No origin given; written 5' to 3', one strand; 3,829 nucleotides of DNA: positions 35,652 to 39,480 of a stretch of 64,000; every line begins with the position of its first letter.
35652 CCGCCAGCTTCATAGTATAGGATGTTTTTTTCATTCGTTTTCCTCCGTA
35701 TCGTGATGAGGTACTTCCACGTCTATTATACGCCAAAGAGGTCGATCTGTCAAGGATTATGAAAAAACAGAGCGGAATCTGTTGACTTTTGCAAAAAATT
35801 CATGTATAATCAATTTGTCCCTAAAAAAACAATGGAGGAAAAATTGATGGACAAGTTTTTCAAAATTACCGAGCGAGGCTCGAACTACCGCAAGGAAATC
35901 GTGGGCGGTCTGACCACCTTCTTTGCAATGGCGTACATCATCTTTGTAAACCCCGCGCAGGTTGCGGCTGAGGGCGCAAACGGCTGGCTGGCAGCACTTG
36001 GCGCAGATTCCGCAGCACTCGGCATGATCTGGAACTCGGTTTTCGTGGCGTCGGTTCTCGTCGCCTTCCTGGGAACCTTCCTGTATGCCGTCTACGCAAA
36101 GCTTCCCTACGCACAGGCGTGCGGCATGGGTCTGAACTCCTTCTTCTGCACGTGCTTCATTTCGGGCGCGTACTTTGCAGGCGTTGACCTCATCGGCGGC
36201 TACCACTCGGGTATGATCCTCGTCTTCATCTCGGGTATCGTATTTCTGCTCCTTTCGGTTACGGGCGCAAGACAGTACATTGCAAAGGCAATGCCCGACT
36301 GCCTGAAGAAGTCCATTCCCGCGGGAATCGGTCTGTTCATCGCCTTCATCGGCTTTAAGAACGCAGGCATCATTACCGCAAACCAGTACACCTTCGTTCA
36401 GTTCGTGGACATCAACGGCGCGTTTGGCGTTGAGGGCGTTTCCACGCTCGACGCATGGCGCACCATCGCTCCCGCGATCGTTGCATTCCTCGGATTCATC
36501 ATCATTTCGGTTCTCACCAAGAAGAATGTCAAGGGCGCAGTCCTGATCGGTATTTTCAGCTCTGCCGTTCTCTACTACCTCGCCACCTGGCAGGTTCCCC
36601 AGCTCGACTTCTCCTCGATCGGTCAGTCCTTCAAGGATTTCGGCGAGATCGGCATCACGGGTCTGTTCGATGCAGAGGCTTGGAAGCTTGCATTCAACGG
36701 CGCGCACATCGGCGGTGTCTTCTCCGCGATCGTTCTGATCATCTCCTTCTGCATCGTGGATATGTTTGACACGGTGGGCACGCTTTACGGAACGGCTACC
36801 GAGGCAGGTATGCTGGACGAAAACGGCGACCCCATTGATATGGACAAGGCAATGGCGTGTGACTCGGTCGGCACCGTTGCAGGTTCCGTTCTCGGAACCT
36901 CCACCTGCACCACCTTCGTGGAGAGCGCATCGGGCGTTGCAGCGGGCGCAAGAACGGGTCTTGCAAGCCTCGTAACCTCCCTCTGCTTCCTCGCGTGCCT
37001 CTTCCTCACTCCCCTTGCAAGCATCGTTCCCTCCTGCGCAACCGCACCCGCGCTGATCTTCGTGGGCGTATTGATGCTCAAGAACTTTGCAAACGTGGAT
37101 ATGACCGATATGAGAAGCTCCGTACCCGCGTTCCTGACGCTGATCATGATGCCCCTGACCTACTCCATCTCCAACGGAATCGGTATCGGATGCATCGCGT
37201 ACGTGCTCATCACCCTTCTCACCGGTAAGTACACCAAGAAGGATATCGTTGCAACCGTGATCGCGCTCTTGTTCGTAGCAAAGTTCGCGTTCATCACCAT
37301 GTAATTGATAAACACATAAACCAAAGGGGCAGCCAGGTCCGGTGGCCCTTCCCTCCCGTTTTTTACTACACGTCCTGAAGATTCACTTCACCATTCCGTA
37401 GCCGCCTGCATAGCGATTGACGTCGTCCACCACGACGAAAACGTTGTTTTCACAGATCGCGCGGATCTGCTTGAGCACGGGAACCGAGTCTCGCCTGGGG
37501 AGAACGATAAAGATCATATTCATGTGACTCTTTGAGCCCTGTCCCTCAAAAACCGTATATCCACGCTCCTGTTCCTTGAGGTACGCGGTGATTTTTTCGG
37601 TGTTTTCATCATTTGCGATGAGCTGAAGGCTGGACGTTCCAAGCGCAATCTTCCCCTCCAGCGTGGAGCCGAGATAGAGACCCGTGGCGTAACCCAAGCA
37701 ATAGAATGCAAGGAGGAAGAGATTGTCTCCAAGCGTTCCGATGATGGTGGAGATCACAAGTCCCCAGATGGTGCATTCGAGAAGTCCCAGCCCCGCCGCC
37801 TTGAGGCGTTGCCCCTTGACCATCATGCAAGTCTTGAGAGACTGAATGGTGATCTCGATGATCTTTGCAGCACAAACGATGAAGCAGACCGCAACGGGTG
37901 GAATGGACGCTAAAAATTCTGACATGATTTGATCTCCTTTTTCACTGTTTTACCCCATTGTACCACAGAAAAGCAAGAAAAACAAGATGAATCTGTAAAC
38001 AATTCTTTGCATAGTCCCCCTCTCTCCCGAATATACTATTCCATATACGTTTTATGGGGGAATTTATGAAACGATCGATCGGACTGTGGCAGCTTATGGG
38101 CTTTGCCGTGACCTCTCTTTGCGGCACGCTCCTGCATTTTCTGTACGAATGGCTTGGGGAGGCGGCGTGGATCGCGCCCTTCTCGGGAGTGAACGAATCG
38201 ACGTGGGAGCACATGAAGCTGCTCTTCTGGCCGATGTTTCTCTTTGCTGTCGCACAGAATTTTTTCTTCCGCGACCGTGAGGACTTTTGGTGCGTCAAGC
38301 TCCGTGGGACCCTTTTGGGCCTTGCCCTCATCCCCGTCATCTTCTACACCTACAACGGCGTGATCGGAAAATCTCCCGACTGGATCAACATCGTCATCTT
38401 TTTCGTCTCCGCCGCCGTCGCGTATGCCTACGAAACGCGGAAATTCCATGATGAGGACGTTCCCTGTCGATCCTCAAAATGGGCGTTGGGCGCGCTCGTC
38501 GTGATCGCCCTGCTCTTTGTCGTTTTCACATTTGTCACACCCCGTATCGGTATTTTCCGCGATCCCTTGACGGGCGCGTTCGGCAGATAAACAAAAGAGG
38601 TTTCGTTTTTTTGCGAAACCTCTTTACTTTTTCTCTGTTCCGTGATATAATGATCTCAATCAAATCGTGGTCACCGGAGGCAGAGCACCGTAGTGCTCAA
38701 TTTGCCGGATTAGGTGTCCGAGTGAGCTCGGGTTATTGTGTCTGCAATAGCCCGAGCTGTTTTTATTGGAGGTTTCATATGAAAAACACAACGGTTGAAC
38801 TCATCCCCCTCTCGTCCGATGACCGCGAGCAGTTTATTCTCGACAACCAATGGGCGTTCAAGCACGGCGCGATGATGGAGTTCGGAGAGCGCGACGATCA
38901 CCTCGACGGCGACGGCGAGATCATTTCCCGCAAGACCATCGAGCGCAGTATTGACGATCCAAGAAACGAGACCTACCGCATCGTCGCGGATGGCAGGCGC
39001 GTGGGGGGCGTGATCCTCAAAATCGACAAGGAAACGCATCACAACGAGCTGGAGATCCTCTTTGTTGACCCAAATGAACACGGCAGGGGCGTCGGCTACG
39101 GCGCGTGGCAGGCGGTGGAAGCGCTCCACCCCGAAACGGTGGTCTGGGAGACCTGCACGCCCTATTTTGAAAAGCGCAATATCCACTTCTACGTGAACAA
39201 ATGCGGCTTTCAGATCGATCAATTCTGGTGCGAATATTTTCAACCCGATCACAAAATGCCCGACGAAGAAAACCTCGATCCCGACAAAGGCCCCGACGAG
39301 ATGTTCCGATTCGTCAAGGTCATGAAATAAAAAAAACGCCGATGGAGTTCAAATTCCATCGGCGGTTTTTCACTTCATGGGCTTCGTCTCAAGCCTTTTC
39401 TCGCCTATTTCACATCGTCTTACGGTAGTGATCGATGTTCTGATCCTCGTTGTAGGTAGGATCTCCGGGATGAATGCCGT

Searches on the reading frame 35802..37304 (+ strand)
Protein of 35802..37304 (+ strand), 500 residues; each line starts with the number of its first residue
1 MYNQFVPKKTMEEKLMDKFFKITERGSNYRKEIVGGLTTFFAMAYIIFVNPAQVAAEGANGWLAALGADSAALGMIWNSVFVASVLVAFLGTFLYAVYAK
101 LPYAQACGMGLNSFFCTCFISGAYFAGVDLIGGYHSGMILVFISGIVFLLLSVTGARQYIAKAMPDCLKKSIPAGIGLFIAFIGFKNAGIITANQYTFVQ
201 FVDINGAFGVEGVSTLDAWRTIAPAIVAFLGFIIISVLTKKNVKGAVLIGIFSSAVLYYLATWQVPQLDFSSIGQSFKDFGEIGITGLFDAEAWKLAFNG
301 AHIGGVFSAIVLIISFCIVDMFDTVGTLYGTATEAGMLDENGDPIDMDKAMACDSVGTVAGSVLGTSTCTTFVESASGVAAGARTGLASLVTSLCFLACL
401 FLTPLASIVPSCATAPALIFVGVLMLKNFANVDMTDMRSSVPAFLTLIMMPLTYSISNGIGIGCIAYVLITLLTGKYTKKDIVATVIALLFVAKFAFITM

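Call 55: search_protein_families(library=pfam, proteins=[window:35802-37304:+])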
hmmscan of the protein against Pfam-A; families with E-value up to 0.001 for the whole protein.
window:35802-37304:+ (500 aa): 1 family
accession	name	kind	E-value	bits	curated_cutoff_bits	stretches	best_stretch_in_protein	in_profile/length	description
PF00860.26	Xan_ur_permease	-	5.9e-35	121.2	27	1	30-459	1-386/389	Permease family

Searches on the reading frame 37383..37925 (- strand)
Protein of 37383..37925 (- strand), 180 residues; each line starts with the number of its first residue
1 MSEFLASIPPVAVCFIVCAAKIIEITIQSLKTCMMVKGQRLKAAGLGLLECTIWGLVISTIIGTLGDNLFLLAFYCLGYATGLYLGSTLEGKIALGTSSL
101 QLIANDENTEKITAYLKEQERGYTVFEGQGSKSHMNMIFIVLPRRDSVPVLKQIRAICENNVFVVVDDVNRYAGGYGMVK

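Call 55: search_protein_families(library=pfam, proteins=[window:37383-37925:-])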
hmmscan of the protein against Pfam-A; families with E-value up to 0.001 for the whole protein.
window:37383-37925:- (180 aa): 2 families
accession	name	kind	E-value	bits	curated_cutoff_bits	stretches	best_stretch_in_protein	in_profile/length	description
PF18955.5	DUF5698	-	3e-15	56.8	27.5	1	30-86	2-57/58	Domain of unknown function (DUF5698)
PF10035.14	DUF2179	-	4.7e-06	26.8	22.8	1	121-171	1-52/55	Uncharacterized protein conserved in bacteria (DUF2179)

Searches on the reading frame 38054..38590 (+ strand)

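Call 55: search_protein_families(library=pfam, proteins=[window:38054-38590:+])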
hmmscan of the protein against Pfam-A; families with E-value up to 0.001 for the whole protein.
window:38054-38590:+ (178 aa): 1 family
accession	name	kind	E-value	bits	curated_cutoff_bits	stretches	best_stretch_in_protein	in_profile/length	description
PF20122.4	DUF6512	-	9.3e-26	91.4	26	1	11-177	11-180/181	Family of unknown function (DUF6512)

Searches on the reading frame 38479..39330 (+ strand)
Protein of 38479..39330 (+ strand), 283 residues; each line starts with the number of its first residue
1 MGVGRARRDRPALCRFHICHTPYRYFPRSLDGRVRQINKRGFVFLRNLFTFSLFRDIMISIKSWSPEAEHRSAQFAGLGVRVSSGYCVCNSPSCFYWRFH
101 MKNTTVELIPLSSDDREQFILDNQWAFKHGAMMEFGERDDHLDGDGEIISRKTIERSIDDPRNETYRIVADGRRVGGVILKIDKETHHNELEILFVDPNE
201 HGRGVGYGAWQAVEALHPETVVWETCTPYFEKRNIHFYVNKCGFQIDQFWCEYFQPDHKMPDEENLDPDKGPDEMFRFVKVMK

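Call 55: search_protein_families(library=pfam, proteins=[window:38479-39330:+])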
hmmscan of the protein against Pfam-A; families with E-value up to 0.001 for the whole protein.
window:38479-39330:+ (283 aa): 2 families
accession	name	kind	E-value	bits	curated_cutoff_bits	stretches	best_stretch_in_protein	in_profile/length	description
PF00583.31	Acetyltransf_1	-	3.9e-09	37.3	20.7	1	157-244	24-116/116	Acetyltransferase (GNAT) family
PF13508.13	Acetyltransf_7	-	1.2e-05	26.1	27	1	168-245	8-83/84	Acetyltransferase (GNAT) domain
